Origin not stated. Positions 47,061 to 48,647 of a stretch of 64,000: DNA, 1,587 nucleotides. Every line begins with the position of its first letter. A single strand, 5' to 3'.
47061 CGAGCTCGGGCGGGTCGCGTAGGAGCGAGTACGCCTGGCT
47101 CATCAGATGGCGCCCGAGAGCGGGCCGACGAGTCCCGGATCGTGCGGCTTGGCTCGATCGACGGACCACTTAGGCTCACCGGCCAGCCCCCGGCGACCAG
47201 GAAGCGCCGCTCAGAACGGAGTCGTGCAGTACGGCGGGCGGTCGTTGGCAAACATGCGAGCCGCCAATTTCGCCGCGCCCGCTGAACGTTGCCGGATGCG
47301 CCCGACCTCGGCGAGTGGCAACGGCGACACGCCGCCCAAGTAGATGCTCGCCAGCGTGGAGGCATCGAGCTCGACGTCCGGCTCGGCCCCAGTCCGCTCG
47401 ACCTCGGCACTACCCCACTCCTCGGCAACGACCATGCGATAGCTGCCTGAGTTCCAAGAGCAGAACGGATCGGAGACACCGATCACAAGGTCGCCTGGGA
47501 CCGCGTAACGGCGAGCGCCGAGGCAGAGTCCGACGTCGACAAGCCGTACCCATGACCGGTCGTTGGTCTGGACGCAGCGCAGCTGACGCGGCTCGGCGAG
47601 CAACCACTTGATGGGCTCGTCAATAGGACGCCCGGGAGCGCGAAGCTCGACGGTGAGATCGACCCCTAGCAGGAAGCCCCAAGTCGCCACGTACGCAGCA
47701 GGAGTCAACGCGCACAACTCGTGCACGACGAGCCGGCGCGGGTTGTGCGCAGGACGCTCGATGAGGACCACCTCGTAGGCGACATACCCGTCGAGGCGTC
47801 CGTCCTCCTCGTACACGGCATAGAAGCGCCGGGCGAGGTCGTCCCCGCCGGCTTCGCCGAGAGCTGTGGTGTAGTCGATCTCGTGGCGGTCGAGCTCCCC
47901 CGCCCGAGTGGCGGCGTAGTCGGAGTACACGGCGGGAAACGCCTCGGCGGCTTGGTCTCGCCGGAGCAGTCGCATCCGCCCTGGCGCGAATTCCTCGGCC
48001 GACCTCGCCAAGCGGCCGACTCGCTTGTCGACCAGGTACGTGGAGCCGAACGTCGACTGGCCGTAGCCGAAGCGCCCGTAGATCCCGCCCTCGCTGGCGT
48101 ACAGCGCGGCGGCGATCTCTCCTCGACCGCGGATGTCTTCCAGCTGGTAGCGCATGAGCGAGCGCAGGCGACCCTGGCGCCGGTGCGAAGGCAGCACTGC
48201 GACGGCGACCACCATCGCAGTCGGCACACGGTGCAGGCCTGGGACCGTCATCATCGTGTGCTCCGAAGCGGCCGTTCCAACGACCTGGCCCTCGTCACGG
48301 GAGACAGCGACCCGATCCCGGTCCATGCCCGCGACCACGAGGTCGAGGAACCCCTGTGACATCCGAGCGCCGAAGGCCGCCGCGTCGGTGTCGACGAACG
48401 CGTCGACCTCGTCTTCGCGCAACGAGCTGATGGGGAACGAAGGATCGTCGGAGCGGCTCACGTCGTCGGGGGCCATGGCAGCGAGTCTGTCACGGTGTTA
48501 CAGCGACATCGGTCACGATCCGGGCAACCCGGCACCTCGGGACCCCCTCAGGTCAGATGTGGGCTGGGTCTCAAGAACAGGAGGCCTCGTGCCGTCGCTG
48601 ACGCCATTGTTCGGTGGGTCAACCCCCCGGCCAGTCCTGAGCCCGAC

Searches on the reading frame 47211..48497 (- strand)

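Call 26: search_protein_families(library=pfam, proteins=[window:47211-48497:-], max_evalue=0.0001)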
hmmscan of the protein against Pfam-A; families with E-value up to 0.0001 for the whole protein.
window:47211-48497:- (428 aa): 5 families
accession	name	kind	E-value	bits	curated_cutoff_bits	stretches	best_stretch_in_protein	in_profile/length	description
PF13527.13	Acetyltransf_9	-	1.2e-27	96.9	25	1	23-147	2-126/127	Acetyltransferase (GNAT) domain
PF13530.11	SCP2_2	-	1.9e-19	70.6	23.2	1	326-424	5-104/105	Sterol carrier protein domain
PF17668.7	Acetyltransf_17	-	7.6e-19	68.9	25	1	202-307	3-107/114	Acetyltransferase (GNAT) domain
PF13508.13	Acetyltransf_7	-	9.1e-06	26.4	27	0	61-145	3-82/84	Acetyltransferase (GNAT) domain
PF00583.31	Acetyltransf_1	-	6.6e-05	23.6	20.7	0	59-127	31-93/116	Acetyltransferase (GNAT) family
